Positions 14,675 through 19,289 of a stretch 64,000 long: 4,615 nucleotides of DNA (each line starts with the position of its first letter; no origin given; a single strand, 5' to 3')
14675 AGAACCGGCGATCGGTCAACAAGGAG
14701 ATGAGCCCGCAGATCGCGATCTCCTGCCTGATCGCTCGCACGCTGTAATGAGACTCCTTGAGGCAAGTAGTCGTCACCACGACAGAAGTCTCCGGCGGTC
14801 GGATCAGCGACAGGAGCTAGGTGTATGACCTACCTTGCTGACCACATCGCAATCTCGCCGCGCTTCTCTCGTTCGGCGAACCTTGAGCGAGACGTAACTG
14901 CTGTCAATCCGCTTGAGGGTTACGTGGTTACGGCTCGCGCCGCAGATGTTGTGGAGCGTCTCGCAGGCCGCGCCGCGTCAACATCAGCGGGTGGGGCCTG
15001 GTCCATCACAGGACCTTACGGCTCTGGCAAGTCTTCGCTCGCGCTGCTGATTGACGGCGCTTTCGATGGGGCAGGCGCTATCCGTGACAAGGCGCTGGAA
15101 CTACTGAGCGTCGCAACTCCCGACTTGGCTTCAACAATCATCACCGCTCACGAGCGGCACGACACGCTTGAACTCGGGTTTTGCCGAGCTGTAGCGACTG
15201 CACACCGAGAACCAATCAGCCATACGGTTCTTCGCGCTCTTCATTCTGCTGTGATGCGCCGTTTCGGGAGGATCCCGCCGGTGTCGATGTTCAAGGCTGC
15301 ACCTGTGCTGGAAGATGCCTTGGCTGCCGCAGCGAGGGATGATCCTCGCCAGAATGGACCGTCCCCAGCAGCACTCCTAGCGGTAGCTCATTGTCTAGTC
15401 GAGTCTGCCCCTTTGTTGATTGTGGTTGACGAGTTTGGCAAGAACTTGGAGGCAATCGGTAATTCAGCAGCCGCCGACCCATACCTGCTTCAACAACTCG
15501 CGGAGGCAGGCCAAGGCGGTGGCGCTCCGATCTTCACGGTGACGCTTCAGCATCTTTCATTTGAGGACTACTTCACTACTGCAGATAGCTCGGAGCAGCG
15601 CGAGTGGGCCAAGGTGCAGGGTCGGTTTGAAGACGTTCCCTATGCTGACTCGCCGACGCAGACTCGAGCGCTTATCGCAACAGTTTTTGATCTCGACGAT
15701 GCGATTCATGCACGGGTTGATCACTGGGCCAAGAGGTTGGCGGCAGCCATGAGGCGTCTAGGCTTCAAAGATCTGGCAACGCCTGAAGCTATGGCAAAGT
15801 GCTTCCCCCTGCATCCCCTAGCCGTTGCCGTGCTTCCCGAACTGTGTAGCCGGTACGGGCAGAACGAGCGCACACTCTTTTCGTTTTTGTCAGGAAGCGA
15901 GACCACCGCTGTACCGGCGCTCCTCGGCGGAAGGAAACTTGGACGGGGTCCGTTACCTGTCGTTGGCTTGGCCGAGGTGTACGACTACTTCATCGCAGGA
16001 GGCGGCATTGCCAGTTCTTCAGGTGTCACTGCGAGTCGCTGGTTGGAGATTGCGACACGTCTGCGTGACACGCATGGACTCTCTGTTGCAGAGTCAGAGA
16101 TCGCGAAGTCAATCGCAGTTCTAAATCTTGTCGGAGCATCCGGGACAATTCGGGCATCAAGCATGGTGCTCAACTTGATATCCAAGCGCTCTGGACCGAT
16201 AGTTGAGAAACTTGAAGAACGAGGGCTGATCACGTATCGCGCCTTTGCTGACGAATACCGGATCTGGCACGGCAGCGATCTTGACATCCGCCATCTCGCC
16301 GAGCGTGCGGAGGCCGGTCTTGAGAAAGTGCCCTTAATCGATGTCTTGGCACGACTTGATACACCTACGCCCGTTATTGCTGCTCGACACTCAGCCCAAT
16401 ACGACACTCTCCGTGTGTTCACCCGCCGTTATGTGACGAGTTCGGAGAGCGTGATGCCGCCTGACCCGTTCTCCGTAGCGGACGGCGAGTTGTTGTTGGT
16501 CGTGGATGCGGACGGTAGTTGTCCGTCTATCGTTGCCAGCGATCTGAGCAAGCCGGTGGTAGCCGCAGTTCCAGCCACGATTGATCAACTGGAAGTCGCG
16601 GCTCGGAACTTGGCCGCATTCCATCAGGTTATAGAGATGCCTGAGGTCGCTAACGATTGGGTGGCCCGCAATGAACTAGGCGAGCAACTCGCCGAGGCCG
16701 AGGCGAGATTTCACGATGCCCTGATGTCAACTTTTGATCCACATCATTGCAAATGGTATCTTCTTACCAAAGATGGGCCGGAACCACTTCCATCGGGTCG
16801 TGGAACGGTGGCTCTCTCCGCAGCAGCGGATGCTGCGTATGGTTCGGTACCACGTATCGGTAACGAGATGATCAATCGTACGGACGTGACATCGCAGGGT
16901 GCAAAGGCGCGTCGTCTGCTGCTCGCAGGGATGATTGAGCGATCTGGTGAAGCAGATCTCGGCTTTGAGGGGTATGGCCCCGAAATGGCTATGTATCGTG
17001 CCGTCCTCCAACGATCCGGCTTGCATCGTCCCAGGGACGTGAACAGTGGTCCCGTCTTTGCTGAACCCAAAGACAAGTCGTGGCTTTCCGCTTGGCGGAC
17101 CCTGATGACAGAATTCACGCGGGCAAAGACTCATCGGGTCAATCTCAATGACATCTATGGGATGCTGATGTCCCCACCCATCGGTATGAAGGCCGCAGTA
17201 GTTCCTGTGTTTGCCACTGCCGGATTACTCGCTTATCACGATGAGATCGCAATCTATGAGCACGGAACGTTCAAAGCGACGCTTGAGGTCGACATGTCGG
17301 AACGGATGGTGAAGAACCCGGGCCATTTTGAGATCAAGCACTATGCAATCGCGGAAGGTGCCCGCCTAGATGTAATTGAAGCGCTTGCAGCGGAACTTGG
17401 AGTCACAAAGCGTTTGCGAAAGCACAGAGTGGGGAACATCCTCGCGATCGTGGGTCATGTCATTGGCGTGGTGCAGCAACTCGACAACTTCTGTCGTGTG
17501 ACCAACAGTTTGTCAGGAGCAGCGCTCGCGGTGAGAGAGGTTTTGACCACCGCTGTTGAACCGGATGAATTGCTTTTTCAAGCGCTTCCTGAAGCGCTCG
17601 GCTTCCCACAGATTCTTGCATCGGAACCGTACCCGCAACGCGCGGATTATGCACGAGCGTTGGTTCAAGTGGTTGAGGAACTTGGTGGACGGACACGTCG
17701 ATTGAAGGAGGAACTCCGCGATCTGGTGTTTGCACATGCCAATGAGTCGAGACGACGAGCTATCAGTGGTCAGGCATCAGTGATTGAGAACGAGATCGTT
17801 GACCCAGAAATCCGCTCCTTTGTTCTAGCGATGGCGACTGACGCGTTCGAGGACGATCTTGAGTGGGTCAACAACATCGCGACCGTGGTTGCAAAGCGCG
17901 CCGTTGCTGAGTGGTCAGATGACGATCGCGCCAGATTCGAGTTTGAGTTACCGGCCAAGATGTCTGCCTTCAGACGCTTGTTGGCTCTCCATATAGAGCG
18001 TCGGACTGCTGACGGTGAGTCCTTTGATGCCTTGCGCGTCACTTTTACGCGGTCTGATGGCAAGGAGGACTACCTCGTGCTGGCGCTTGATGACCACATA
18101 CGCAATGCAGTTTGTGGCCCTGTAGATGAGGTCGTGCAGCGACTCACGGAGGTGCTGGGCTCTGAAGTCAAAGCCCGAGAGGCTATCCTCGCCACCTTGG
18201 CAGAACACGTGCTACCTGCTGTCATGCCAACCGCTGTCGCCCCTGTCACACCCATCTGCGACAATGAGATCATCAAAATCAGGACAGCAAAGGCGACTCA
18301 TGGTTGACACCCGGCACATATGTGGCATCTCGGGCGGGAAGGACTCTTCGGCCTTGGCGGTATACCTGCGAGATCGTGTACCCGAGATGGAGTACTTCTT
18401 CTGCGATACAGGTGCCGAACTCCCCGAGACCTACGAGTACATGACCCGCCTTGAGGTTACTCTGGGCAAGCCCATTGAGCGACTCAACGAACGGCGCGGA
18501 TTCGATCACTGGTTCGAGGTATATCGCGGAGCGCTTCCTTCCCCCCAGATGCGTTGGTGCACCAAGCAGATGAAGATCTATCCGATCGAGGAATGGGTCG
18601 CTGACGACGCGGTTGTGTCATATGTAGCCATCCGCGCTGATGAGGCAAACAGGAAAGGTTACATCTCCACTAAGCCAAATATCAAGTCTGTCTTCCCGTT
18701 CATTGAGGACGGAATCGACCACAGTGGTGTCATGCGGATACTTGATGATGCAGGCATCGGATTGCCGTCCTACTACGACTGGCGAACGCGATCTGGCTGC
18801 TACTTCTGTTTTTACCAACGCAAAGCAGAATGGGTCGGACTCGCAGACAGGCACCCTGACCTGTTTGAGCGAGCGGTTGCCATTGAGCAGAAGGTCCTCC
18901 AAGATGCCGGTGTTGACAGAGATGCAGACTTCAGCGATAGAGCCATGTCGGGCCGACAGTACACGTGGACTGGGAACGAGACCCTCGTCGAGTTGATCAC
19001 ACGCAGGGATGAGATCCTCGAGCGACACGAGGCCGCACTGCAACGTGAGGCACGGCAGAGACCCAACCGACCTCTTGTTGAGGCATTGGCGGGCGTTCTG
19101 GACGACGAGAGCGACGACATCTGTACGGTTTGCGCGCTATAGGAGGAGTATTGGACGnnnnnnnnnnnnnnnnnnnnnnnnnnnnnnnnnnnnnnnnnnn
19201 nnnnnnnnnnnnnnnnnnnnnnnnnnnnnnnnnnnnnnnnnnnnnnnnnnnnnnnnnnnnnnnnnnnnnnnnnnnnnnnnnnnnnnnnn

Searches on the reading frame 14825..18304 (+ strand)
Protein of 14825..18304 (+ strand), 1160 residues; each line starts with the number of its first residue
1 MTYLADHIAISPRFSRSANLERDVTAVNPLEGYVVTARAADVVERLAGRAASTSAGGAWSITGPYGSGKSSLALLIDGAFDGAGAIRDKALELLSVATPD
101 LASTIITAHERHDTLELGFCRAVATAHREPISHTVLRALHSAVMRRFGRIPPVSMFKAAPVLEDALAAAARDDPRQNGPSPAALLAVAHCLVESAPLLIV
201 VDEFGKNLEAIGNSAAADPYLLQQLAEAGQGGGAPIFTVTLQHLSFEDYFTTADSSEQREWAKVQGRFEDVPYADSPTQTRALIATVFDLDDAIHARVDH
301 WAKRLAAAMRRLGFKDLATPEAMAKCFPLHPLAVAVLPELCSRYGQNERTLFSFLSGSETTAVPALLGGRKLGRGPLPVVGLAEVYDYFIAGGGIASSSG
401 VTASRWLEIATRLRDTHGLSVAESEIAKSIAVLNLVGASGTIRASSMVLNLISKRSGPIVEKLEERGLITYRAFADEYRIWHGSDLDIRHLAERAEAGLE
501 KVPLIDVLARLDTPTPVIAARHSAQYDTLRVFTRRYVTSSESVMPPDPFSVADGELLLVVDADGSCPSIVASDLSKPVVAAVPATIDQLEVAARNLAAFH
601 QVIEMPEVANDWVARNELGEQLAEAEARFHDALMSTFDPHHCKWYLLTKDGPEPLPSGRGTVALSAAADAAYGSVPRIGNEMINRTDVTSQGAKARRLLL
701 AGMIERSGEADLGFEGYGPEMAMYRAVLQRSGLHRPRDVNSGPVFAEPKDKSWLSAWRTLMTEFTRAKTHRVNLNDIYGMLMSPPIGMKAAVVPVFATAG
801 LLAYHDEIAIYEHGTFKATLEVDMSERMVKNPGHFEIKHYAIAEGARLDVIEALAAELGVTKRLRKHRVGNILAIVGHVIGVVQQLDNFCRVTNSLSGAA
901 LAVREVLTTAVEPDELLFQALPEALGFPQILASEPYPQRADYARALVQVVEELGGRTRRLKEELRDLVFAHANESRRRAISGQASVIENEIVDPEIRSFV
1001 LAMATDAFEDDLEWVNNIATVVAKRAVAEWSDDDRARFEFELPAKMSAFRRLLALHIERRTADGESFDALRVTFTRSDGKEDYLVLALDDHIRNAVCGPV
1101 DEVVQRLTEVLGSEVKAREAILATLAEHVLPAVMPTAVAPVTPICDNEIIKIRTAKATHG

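Call 71: search_protein_families(library=pfam, proteins=[window:14825-18304:+], max_evalue=0.0001)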
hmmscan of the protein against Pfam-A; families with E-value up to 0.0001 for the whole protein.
window:14825-18304:+ (1160 aa): 0 families

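Call 75: search_protein_families(library=padloc, proteins=[window:14825-18304:+], max_evalue=1e-8)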
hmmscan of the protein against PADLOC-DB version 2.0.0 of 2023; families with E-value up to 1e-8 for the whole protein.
window:14825-18304:+ (1160 aa): 13 families
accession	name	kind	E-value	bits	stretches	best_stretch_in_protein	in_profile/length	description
PDLC02781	SspC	-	3.4e-295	980.1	1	15-1103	1-1103/1104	SspC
PDLC02779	SspC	-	2.6e-221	735.4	1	11-1052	2-1051/1054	SspC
PDLC02775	SspC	-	2.8e-175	582.9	1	4-1055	3-1062/1064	SspC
PDLC02778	SspC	-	8.1e-166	551.5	1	14-1055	1-1050/1053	SspC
PDLC02780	SspC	-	1.2e-154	514.8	1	4-1063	1-1035/1045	SspC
PDLC02774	SspC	-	2.7e-114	381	1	14-1090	1-1062/1065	SspC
PDLC02478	BrxC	-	1.1e-96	322.7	1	11-1037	7-1046/1108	BrxC-PglY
PDLC02776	SspC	-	5.4e-93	310.5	1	194-1086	119-1022/1039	SspC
PDLC02777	SspC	-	6.9e-92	307.2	1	16-1096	2-1087/1097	SspC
PDLC02773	SspC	-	1.1e-88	296.4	1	191-1038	144-1000/1011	SspC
PDLC02770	SspC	-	1e-83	280.1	1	197-1052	165-1037/1047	SspC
PDLC02771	SspC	-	3.3e-68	228.7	2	377-735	443-812/828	SspC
PDLC02772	SspC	-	2.6e-50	169.4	1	198-1083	179-1098/1123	SspC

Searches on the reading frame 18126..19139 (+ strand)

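Call 71: search_protein_families(library=pfam, proteins=[window:18126-19139:+], max_evalue=0.0001)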
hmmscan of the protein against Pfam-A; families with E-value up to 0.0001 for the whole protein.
window:18126-19139:+ (338 aa): 1 family
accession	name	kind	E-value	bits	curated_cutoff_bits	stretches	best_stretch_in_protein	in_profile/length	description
PF01507.26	PAPS_reduct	-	5.5e-09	36.7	22.5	1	67-176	5-115/175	Phosphoadenosine phosphosulfate reductase domain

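Call 75: search_protein_families(library=padloc, proteins=[window:18126-19139:+], max_evalue=1e-8)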
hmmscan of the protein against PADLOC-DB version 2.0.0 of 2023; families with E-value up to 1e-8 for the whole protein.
window:18126-19139:+ (338 aa): 1 family
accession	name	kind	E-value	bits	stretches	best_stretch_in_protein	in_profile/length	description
PDLC02782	SspD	-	8.7e-110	364.8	1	63-337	1-276/277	SspD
